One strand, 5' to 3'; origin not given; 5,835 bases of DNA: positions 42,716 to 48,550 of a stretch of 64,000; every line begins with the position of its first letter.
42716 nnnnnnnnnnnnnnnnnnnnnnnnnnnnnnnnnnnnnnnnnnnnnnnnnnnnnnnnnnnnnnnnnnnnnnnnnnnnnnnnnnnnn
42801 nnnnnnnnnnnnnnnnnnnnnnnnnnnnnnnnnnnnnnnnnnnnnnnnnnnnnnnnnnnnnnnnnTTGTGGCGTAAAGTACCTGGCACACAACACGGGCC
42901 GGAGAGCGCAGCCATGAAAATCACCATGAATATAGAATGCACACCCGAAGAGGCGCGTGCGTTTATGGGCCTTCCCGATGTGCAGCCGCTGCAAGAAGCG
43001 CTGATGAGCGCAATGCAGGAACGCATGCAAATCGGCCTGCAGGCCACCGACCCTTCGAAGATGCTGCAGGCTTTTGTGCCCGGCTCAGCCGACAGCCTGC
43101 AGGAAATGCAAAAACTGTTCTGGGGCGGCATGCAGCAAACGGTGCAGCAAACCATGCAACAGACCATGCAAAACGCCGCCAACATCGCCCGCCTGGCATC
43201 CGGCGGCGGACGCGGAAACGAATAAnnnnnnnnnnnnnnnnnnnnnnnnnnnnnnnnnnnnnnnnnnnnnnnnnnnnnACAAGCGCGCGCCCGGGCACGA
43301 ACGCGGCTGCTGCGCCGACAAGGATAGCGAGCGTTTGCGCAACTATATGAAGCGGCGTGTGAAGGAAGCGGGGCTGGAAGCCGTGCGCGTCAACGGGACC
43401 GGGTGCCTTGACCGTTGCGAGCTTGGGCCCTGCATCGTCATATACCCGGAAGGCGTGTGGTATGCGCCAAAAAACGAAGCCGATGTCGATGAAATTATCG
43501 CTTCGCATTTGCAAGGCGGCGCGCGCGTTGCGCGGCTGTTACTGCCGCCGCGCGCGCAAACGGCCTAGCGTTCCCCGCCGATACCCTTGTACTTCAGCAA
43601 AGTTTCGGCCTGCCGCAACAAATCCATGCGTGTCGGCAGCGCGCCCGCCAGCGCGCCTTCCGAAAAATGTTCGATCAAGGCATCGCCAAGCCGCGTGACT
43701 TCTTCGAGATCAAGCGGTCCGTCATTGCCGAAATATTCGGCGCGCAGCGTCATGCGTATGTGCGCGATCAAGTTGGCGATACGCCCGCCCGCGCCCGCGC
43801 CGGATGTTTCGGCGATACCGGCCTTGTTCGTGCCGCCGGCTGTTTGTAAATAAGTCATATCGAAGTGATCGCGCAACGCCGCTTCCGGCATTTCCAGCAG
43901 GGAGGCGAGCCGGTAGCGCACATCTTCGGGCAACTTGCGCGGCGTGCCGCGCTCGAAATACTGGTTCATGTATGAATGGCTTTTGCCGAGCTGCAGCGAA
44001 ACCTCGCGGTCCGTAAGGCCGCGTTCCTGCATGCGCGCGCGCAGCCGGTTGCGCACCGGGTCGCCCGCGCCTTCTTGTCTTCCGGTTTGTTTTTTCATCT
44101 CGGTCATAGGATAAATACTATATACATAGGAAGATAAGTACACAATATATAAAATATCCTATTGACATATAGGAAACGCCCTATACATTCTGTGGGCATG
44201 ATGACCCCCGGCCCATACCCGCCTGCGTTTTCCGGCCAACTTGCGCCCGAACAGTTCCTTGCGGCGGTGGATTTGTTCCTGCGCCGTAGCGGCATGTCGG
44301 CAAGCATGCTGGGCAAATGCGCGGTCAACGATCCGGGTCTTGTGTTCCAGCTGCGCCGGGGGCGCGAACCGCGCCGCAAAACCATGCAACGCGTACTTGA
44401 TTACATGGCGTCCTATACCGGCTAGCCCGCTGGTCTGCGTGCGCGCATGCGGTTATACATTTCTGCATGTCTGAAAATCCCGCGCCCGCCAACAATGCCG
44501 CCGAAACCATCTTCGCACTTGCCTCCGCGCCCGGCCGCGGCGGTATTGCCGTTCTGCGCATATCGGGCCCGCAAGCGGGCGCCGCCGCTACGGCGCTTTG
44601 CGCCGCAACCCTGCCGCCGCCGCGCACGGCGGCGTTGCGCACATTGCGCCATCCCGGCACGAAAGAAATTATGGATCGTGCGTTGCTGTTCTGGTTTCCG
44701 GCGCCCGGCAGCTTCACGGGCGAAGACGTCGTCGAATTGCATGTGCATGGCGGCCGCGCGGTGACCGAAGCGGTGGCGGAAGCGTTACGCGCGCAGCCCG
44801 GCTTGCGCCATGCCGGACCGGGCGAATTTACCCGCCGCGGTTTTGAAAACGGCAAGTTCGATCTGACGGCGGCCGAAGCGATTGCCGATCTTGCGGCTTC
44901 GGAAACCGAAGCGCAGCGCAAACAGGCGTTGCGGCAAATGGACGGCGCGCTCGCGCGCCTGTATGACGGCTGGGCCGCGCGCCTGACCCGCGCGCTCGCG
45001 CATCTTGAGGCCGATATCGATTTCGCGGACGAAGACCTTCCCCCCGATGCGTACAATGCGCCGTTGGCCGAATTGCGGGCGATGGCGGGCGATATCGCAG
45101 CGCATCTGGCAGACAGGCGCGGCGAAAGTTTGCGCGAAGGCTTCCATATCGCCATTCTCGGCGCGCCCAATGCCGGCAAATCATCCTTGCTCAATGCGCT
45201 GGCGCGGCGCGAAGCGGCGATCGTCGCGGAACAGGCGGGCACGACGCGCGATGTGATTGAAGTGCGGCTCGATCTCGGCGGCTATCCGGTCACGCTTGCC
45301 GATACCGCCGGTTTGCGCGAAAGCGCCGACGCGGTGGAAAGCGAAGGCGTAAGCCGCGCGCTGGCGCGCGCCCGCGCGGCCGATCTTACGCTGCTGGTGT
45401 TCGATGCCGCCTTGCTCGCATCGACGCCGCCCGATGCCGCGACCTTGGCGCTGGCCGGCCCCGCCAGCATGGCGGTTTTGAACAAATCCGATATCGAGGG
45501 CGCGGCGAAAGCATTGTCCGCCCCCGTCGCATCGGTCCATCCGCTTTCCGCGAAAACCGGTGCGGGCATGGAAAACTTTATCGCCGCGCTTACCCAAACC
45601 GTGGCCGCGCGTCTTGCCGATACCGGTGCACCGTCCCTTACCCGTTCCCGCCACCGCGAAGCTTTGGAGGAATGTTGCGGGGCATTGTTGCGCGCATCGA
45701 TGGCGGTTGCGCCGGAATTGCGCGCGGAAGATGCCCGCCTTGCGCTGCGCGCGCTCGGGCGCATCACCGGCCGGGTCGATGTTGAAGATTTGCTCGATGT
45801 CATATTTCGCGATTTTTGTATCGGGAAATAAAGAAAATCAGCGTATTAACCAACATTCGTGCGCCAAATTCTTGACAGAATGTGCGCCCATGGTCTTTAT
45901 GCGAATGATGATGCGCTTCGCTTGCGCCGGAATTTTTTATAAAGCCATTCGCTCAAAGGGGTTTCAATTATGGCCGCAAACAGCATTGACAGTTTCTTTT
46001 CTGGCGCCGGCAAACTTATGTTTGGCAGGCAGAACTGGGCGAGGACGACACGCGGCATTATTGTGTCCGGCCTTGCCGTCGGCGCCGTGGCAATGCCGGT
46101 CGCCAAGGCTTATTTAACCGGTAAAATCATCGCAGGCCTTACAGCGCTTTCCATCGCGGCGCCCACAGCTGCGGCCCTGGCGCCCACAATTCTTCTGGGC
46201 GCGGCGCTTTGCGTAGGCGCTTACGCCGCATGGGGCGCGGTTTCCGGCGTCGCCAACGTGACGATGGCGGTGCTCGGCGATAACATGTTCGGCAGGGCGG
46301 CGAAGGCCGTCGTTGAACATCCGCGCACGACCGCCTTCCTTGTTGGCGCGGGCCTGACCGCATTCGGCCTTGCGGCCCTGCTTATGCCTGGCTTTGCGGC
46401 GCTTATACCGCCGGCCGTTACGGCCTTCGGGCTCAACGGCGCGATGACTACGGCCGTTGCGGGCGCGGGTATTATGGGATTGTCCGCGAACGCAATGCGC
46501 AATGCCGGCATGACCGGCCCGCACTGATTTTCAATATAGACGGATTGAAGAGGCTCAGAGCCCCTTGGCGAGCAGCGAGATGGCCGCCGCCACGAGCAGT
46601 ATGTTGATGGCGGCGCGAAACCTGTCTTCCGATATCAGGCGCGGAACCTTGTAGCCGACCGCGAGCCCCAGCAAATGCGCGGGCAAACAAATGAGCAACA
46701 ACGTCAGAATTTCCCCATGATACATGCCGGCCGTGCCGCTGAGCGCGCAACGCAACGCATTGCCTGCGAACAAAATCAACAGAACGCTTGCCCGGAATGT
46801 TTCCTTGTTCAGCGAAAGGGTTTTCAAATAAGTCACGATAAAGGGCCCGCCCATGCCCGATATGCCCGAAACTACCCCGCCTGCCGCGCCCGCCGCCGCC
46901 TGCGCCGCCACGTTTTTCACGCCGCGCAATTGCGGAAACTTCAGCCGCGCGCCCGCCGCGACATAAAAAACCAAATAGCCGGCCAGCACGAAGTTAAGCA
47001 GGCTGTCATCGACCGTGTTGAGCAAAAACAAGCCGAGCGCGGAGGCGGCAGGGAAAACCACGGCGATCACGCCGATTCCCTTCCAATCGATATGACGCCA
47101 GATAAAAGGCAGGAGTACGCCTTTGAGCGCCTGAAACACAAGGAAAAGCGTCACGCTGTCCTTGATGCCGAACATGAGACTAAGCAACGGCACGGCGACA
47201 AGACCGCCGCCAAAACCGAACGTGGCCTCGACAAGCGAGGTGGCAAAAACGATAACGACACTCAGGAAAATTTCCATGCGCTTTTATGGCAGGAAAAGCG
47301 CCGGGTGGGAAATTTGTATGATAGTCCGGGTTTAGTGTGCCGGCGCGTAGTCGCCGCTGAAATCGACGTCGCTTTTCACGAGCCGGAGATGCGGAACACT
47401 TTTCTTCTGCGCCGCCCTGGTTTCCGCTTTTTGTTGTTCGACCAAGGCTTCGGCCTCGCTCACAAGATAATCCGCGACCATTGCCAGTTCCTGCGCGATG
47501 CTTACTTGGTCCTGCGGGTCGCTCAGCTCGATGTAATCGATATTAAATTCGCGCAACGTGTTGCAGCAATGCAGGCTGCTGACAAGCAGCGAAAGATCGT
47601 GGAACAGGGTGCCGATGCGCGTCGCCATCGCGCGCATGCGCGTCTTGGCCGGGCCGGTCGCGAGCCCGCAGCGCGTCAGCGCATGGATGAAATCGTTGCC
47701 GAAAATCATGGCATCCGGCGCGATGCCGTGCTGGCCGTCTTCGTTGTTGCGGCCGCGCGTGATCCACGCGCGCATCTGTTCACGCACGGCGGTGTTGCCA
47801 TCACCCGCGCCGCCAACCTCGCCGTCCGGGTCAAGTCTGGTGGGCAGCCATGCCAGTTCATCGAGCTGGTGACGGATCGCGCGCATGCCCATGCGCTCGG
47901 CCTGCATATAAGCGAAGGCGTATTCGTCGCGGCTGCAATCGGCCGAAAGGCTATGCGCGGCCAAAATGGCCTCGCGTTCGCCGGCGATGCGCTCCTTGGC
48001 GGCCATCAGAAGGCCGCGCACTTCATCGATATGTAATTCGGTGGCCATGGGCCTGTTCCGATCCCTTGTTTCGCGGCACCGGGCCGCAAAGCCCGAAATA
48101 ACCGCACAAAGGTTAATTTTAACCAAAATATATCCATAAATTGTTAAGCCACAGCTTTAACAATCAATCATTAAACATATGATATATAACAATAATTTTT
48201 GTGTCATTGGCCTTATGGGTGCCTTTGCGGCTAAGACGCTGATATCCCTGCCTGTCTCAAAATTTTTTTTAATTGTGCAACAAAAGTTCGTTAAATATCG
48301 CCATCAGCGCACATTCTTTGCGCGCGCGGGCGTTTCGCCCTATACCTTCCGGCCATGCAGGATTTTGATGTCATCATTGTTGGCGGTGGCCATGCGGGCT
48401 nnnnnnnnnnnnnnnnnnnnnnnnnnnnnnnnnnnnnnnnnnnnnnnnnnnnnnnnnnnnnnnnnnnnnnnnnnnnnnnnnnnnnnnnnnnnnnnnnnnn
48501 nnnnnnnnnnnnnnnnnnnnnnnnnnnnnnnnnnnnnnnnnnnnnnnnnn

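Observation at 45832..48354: Three-gene insertion splitting the normally adjacent mnmE and mnmG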

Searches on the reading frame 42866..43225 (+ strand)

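Call 87: search_protein_families(library=pfam, proteins=[window:42866-43225:+], max_evalue=0.00001)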
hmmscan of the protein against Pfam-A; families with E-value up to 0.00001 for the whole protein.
window:42866-43225:+ (119 aa): 1 family
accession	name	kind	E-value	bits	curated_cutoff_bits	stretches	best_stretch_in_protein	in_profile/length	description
PF20099.4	DUF6489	-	2.5e-17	63.1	23.6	1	17-85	1-69/80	Family of unknown function (DUF6489)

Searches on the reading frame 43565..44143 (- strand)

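Call 4: search_protein_families(library=pfam, proteins=[window:43565-44143:-], max_evalue=0.01)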
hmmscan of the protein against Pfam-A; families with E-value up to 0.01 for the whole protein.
window:43565-44143:- (192 aa): 1 family
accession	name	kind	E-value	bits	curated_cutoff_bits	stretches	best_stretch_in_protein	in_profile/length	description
PF13560.12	HTH_31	-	0.00031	21.4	27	1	33-93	5-63/64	Helix-turn-helix domain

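Call 5: search_protein_families(library=ncbifam, proteins=[window:43565-44143:-], max_evalue=0.01)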
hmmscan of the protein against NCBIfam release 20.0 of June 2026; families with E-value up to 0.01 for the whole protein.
window:43565-44143:- (192 aa): 0 families

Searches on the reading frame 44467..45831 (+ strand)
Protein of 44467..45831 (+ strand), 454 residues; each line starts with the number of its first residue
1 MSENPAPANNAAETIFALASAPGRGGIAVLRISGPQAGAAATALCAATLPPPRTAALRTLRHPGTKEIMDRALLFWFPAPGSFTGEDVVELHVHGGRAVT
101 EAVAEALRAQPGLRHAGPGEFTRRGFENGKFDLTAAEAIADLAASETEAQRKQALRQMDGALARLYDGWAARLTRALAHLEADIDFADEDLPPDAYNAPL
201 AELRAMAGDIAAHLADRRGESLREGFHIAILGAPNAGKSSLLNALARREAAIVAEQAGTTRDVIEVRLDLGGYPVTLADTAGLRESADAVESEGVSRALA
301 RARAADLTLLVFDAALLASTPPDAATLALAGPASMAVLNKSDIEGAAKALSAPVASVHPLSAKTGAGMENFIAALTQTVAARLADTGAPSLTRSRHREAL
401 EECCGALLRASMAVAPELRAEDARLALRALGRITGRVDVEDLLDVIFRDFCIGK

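Call 4: search_protein_families(library=pfam, proteins=[window:44467-45831:+], max_evalue=0.01)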
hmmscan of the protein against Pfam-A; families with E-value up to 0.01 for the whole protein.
window:44467-45831:+ (454 aa): 7 families
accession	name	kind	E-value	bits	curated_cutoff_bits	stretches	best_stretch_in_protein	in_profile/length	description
PF12631.12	MnmE_helical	-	4.9e-45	154.7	40.1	1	133-451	1-211/211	MnmE helical domain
PF10396.14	TrmE_N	-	5e-38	130.3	29.8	1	14-130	1-117/117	GTP-binding protein TrmE N-terminus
PF01926.29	MMR_HSR1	-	1.4e-22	80.4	21.9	1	227-318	1-86/113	50S ribosome-binding GTPase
PF02421.24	FeoB_N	-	3.2e-09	36.9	27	1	227-320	2-94/156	Ferrous iron transport protein B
PF00350.29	Dynamin_N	-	1.3e-05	25.8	27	1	228-269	1-41/168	Dynamin family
PF13521.12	AAA_28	-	0.00014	22.5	27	1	228-317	2-84/164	AAA domain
PF01571.26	GCV_T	-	0.0014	18.4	25.6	0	26-117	137-221/255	Aminomethyltransferase folate-binding domain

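Call 5: search_protein_families(library=ncbifam, proteins=[window:44467-45831:+], max_evalue=0.01)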
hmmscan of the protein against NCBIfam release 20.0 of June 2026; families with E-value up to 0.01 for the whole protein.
window:44467-45831:+ (454 aa): 20 families
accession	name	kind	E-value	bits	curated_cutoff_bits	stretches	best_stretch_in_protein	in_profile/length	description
NF003661.0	PRK05291.1-3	equivalog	7.5e-167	556.2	380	1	12-454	3-448/448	tRNA uridine-5-carboxymethylaminomethyl(34) synthesis GTPase MnmE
TIGR00450.1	mnmE_trmE_thdF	equivalog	7.7e-80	269.1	252.6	1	19-454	1-446/446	tRNA uridine-5-carboxymethylaminomethyl(34) synthesis GTPase MnmE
TIGR03594.1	GTPase_EngA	equivalog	2.3e-26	92.8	306.7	1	211-377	157-344/432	ribosome biogenesis GTPase Der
TIGR03918.1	GTP_HydF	equivalog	2e-20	73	325.55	1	226-381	8-169/392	[FeFe] hydrogenase H-cluster maturation GTPase HydF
NF000908.1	PRK00089.1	equivalog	1.1e-17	64.2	237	1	227-380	5-168/291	GTPase Era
TIGR00231.1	small_GTP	domain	3.2e-17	62.8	42.5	1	226-369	4-156/164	GTP-binding protein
NF002828.0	PRK03003.1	equivalog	1.4e-14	53.6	631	1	227-314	215-305/477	ribosome biogenesis GTPase Der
NF007071.0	PRK09518.1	equivalog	3.5e-14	52.2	953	1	227-317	446-539/706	bifunctional cytidylate kinase/GTPase Der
TIGR03596.1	GTPase_YlqF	equivalog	2.4e-11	43.5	208.2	1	218-283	112-173/276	ribosome biogenesis GTPase YlqF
TIGR00436.1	era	equivalog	1.1e-09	38.1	116.25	1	227-311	2-86/270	GTPase Era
TIGR00437.1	feoB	equivalog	2.4e-09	36.5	315.65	1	232-376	1-151/594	ferrous iron transport protein B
TIGR03156.1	GTP_HflX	equivalog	2.6e-08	33.2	216.75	1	217-378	181-350/351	GTPase HflX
TIGR03598.1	GTPase_YsxC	equivalog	5e-06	26.3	124.45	1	224-263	17-57/186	ribosome biogenesis GTP-binding protein YihA/YsxC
TIGR03597.1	GTPase_YqeH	equivalog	9e-05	21.8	297.4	1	223-288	153-220/361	ribosome biogenesis GTPase YqeH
NF008955.0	PRK12297.1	equivalog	0.00016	20.7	406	1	228-288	162-222/429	GTPase ObgE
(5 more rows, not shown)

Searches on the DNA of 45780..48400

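Call 68: search_rna_families(source=window, start=45780, end=48400, threshold=evalue, max_evalue=1)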
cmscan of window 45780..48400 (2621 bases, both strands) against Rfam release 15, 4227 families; matches with E-value up to 1: 0.
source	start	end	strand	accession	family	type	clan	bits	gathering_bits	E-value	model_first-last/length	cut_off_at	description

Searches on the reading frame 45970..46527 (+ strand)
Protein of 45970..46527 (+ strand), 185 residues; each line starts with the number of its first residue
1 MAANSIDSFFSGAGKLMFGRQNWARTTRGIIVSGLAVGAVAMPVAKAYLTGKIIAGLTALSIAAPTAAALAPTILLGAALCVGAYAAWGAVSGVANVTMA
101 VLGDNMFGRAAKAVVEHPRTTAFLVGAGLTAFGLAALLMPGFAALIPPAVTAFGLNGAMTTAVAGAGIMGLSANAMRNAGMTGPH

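Call 4: search_protein_families(library=pfam, proteins=[window:45970-46527:+], max_evalue=0.01)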
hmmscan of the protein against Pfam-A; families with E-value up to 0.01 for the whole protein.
window:45970-46527:+ (185 aa): 0 families

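Call 5: search_protein_families(library=ncbifam, proteins=[window:45970-46527:+], max_evalue=0.01)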
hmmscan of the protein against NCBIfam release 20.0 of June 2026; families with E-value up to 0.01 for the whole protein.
window:45970-46527:+ (185 aa): 0 families

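Call 43: find_homologous_proteins(query=window:45970-46527:+)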
Query window:45970-46527:+ (185 aa): 1 proteins with E <= 0.001 among 8000 candidates.
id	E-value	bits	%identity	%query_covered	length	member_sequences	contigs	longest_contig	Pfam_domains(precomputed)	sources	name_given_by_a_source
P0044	1.4e-104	365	100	100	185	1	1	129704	-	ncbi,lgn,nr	ncbi:MAG: hypothetical protein GC131_02850 [Alphaproteobacteria bacterium]|nr:hypothetical protein [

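Call 48: search_protein_families(library=phrogs, proteins=[window:45970-46527:+], max_evalue=0.1)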
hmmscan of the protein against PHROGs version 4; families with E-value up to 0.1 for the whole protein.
window:45970-46527:+ (185 aa): 0 families

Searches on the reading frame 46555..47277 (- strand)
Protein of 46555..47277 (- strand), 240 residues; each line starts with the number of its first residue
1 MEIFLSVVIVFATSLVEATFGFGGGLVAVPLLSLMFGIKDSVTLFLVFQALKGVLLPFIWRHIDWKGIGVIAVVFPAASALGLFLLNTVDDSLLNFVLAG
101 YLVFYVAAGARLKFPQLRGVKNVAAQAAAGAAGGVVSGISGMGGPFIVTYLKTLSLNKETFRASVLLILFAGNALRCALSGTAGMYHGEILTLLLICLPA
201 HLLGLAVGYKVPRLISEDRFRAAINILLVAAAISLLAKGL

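Call 4: search_protein_families(library=pfam, proteins=[window:46555-47277:-], max_evalue=0.01)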
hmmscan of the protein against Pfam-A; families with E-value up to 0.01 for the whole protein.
window:46555-47277:- (240 aa): 2 families
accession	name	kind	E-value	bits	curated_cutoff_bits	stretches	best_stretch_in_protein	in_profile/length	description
PF01925.25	TauE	-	8.3e-24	85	32.6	1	8-235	3-237/237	Sulfite exporter TauE/SafE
PF19507.4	DUF6041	-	0.0075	16.7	27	0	103-141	9-47/140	Family of unknown function (DUF6041)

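Call 5: search_protein_families(library=ncbifam, proteins=[window:46555-47277:-], max_evalue=0.01)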
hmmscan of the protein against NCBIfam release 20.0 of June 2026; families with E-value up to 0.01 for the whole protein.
window:46555-47277:- (240 aa): 0 families

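Call 48: search_protein_families(library=phrogs, proteins=[window:46555-47277:-], max_evalue=0.1)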
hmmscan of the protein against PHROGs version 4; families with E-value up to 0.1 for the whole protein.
window:46555-47277:- (240 aa): 1 family
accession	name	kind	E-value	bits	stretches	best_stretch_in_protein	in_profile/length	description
phrog_18885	-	unknown function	0.031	14.7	0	120-240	155-273/274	-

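Call 62: find_homologous_proteins(query=window:46555-47277:-)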
Query window:46555-47277:- (240 aa): 19 proteins with E <= 0.001 among 8000 candidates.
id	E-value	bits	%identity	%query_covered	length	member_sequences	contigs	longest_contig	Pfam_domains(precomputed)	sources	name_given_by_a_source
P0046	5.7e-142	489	100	100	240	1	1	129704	PF01925.26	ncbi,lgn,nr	ncbi:MAG: TSUP family transporter [Alphaproteobacteria bacterium]|nr:TSUP family transporter [Alphap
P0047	2.2e-52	196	46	99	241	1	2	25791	PF01925.26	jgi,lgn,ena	-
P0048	7.6e-48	181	46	100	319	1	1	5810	PF01925.26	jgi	jgi:uncharacterized protein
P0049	2.4e-45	173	45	89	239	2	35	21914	PF01925.26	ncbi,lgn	-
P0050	6.4e-43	165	43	89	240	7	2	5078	PF01925.26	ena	-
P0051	5.9e-22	97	35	93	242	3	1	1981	PF01925.26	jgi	jgi:uncharacterized membrane protein YfcA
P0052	3.0e-21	94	34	93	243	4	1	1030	PF01925.26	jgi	jgi:uncharacterized membrane protein YfcA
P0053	7.0e-18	83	35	99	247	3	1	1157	PF01925.26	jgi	jgi:uncharacterized membrane protein YfcA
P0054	1.2e-16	79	33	98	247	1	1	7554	PF01925.26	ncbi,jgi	jgi:uncharacterized membrane protein YfcA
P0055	2.0e-14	72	31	100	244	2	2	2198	PF01925.26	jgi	jgi:uncharacterized protein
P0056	1.5e-10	59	35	64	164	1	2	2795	PF01925.26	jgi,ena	jgi:uncharacterized membrane protein YfcA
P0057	4.1e-9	55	30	95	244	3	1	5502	PF01925.26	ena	-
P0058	4.2e-9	55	29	85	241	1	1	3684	PF01925.26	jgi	-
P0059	3.2e-7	48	30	74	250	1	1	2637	PF01925.26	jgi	-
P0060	5.3e-7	48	28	70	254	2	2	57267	PF01925.26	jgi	jgi:uncharacterized protein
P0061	2.2e-5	42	25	90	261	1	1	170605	PF01925.26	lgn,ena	-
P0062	4.9e-5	41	28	96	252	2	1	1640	PF01925.26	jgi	jgi:uncharacterized membrane protein YfcA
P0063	1.5e-4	40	27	96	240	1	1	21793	PF01925.26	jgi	jgi:hypothetical protein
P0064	2.8e-4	39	28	97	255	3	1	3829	PF01925.26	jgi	jgi:uncharacterized membrane protein YfcA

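Call 63: find_encoding_contigs(protein=P0047, flank=5000, max_places=2)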
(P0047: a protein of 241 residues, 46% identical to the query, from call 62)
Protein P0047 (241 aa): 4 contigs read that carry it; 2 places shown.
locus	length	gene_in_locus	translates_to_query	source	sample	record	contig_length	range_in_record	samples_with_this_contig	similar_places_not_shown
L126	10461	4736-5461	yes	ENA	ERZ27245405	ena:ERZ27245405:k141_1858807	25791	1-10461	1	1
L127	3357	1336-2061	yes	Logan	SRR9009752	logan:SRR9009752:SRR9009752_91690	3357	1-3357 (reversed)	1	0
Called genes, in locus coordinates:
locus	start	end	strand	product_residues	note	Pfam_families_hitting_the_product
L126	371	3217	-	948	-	PF02463:SMC_N (faint), PF13191:AAA_16 (faint), PF13555:AAA_29 (faint), PF17760:UvrA_inter, PF17755:UvrA_DNA-bind, PF00005:ABC_tran (weak)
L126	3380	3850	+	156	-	PF00436:SSB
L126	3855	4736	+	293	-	PF03737:RraA-like, PF01042:Ribonuc_L-PSP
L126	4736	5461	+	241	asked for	PF01925:TauE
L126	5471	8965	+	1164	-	PF02811:PHP, PF07733:DNA_pol3_alpha, PF17657:DNA_pol3_finger, PF14579:HHH_6, PF01336:tRNA_anti-codon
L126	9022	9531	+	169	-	PF20033:DUF6438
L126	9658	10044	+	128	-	PF00034:Cytochrom_C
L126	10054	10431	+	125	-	PF00034:Cytochrom_C, PF13442:Cytochrome_CBB3 (faint)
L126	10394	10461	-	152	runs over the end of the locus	PF07681:DoxX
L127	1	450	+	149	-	?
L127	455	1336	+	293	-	PF03737:RraA-like, PF01042:Ribonuc_L-PSP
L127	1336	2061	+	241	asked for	PF01925:TauE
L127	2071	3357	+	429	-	?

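Call 64: find_encoding_contigs(protein=P0049, flank=5000, max_places=2)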
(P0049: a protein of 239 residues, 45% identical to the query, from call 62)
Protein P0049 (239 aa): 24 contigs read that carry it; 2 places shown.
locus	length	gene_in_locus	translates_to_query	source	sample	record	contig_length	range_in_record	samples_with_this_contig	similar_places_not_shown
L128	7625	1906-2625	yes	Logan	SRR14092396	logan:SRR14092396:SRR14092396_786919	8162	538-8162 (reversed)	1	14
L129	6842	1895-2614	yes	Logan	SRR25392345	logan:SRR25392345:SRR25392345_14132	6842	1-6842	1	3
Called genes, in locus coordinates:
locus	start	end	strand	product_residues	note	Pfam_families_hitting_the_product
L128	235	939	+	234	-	-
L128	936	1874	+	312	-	PF09925:DUF2157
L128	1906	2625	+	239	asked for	PF01925:TauE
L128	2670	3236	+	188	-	PF03449:GreA_GreB_N, PF01272:GreA_GreB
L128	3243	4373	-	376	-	PF07995:GSDH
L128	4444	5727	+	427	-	-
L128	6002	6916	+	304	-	PF00072:Response_reg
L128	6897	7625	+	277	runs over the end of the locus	PF00072:Response_reg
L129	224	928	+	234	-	-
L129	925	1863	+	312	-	PF09925:DUF2157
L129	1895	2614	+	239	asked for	PF01925:TauE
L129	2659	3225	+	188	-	PF03449:GreA_GreB_N, PF01272:GreA_GreB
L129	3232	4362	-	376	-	PF07995:GSDH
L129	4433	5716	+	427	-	-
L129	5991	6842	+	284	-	?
